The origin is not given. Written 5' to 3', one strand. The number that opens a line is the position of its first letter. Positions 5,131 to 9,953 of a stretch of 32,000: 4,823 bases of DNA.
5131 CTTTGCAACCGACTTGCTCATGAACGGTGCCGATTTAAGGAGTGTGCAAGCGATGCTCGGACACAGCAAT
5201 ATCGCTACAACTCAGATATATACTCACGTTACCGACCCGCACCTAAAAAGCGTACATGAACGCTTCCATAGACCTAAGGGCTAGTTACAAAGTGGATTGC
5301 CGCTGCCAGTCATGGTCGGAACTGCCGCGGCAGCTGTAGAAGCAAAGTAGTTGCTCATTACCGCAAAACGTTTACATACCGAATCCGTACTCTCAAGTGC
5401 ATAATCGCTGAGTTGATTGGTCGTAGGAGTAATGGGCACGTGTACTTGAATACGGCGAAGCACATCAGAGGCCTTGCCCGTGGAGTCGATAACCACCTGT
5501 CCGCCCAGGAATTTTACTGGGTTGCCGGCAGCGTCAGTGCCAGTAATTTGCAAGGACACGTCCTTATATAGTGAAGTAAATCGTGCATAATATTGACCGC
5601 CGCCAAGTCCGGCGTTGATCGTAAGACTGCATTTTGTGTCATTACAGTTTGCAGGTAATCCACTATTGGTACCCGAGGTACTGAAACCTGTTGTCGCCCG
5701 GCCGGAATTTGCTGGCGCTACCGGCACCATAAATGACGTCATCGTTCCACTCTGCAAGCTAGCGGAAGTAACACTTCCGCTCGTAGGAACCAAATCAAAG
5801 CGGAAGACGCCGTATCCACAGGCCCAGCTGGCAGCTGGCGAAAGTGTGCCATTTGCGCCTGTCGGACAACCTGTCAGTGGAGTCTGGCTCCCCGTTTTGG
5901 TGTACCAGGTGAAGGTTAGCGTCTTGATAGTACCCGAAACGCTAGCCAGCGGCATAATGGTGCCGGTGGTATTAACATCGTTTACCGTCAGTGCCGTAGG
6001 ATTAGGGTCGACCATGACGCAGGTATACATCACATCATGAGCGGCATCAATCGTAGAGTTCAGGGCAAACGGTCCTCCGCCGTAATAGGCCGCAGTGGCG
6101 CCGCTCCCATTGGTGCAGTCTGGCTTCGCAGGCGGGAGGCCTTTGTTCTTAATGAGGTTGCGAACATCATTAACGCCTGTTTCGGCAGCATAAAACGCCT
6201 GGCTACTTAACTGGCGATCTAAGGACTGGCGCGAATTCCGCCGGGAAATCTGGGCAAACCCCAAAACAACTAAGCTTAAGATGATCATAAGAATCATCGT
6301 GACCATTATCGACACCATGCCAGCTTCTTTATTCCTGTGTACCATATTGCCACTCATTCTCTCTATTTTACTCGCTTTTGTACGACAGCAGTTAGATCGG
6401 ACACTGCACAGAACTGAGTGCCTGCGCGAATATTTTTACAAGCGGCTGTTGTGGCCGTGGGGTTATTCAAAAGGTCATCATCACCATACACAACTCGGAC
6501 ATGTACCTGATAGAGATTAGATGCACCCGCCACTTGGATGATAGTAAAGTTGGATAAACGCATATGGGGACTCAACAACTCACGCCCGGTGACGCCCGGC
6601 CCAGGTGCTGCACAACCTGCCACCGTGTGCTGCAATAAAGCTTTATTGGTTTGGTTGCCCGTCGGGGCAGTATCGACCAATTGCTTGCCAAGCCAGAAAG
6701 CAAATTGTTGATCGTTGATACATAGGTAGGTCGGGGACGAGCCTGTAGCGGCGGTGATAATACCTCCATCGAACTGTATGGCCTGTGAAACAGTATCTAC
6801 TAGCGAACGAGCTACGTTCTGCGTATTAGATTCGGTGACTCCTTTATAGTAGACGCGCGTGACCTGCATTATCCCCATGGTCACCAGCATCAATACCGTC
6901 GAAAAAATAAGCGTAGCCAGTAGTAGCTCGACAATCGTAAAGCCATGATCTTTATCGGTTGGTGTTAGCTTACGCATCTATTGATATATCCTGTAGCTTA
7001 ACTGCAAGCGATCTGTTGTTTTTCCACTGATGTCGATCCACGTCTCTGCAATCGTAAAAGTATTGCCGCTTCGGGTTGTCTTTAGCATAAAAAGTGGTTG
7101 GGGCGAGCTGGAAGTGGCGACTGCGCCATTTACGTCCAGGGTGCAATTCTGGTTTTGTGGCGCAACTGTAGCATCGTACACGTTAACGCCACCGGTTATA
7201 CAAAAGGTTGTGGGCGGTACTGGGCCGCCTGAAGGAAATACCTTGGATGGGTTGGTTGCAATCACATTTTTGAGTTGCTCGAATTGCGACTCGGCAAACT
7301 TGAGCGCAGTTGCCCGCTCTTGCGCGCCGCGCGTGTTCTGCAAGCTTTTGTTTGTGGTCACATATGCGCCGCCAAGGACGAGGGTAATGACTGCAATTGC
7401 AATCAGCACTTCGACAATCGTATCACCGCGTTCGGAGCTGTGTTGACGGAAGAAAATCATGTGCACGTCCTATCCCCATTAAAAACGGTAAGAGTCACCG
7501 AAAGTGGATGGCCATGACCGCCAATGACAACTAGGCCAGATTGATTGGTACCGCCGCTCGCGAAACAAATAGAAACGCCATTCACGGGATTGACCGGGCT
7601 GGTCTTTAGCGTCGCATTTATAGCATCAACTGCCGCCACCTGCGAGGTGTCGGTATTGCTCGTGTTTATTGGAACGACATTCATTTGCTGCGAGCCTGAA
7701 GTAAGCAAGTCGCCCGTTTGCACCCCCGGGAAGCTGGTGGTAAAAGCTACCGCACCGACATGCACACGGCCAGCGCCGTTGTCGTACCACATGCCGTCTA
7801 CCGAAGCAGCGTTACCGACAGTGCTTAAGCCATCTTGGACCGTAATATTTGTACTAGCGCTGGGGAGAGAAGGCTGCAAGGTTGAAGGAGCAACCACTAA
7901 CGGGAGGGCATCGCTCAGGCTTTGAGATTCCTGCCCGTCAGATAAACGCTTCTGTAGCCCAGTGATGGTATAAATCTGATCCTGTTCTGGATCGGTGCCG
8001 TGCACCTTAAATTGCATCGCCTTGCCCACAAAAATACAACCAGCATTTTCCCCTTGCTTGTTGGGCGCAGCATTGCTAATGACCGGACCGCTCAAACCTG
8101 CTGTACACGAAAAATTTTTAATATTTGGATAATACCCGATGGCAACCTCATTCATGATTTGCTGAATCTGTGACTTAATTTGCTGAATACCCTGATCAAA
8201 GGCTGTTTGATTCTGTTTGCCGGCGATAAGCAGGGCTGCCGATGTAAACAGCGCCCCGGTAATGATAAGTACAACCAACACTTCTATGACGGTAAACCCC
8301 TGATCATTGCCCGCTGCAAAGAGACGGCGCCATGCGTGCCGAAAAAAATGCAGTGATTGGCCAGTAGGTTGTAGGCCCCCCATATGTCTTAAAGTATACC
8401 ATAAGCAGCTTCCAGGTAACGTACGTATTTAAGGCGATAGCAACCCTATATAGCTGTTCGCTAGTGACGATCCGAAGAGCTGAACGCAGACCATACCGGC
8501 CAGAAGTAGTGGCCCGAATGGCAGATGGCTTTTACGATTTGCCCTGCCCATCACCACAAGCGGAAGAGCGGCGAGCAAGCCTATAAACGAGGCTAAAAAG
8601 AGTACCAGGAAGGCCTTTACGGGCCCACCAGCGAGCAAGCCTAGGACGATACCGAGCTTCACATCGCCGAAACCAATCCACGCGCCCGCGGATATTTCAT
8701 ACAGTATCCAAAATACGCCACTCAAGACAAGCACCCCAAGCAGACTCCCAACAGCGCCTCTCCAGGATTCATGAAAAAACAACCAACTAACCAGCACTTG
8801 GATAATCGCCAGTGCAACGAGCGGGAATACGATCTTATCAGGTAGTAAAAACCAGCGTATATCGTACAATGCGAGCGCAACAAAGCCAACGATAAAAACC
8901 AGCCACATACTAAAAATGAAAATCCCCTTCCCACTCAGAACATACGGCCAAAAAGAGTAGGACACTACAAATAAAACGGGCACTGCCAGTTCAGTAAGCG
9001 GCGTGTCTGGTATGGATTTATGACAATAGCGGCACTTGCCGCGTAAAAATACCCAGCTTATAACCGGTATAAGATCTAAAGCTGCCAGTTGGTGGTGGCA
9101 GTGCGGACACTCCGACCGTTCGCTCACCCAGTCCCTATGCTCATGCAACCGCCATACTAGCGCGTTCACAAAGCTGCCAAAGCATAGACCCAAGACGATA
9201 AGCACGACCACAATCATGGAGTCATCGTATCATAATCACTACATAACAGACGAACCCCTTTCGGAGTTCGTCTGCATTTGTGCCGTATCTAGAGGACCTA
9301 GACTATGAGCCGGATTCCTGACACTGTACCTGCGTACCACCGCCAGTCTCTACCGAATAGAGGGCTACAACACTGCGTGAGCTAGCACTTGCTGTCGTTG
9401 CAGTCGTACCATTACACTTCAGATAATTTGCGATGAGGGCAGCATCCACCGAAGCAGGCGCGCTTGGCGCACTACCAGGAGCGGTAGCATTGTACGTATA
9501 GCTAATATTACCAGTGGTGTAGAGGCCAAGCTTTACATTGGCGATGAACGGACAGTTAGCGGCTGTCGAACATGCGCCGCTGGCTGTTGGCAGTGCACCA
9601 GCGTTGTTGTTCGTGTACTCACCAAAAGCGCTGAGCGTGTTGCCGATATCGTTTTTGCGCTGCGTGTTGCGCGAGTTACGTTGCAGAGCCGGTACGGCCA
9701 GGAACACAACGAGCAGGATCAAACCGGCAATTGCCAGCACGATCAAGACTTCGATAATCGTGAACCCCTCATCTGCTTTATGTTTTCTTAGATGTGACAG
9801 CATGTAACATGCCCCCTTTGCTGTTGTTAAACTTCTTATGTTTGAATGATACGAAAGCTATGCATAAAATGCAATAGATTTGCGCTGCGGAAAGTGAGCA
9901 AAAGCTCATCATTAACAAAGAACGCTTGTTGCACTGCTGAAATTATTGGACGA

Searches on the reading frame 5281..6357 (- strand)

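Call 8: search_protein_families(library=pfam, proteins=[window:5281-6357:-], max_evalue=0.01)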
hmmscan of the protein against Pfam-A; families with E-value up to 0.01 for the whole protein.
window:5281-6357:- (358 aa): 1 family
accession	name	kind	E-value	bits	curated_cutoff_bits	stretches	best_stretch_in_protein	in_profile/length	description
PF14341.11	PilX_N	-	4.6e-06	26.9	25.5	1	13-63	2-51/51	PilX N-terminal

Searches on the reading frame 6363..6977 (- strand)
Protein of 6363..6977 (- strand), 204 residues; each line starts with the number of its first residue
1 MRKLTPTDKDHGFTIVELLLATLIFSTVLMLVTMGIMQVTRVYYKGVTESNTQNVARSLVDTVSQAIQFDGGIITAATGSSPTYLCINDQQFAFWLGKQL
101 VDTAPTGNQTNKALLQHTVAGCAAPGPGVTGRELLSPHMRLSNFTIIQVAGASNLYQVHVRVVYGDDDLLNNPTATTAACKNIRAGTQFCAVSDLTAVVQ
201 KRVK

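Call 8: search_protein_families(library=pfam, proteins=[window:6363-6977:-], max_evalue=0.01)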
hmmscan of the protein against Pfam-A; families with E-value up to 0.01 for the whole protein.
window:6363-6977:- (204 aa): 1 family
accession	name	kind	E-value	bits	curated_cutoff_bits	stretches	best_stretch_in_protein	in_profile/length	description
PF07963.17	N_methyl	-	0.00014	21.7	21.2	1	9-32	3-26/27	Prokaryotic N-terminal methylation motif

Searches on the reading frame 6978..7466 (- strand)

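Call 8: search_protein_families(library=pfam, proteins=[window:6978-7466:-], max_evalue=0.01)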
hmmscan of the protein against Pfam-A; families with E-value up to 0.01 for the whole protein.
window:6978-7466:- (162 aa): 1 family
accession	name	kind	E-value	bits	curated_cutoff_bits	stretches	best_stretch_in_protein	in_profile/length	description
PF07963.17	N_methyl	-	0.00022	21.1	21.2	1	13-35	5-27/27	Prokaryotic N-terminal methylation motif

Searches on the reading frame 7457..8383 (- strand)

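Call 8: search_protein_families(library=pfam, proteins=[window:7457-8383:-], max_evalue=0.01)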
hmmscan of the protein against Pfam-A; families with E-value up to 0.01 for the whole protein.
window:7457-8383:- (308 aa): 2 families
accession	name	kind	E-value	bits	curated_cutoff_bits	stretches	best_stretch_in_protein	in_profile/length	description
PF07963.17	N_methyl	-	7.5e-05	22.6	21.2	1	26-49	3-26/27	Prokaryotic N-terminal methylation motif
PF06097.16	DUF945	-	0.0014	18.3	26.8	0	176-256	169-247/460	Bacterial protein of unknown function (DUF945)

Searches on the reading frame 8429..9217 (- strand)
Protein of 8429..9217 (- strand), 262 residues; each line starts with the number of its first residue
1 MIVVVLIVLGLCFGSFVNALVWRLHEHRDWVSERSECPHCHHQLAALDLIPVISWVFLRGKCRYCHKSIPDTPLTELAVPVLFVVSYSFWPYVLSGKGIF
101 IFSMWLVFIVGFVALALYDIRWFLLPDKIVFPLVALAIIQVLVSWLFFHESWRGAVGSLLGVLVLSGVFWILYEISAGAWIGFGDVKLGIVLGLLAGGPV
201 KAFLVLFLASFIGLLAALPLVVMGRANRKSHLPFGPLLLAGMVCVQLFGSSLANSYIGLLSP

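Call 8: search_protein_families(library=pfam, proteins=[window:8429-9217:-], max_evalue=0.01)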
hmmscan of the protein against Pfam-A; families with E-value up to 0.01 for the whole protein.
window:8429-9217:- (262 aa): 3 families
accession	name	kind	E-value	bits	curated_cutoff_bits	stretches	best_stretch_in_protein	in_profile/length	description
PF06750.18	A24_N_bact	-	3.5e-26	91.5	23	1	8-87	1-81/84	Bacterial Peptidase A24 N-terminal domain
PF01478.23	Peptidase_A24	-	2.9e-10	41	26.5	1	106-217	1-103/104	Type IV leader peptidase family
PF14256.11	YwiC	-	0.0035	18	25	1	189-247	14-71/126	YwiC-like protein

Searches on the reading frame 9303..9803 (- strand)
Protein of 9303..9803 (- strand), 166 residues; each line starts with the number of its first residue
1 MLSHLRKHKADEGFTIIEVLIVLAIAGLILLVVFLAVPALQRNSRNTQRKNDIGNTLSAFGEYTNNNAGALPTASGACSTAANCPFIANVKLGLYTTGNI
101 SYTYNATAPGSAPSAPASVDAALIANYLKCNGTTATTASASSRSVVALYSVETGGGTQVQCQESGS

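Call 8: search_protein_families(library=pfam, proteins=[window:9303-9803:-], max_evalue=0.01)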
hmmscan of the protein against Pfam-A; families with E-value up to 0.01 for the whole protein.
window:9303-9803:- (166 aa): 1 family
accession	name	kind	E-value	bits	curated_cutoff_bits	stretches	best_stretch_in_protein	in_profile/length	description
PF07963.17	N_methyl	-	1.9e-06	27.7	21.2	1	11-34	4-27/27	Prokaryotic N-terminal methylation motif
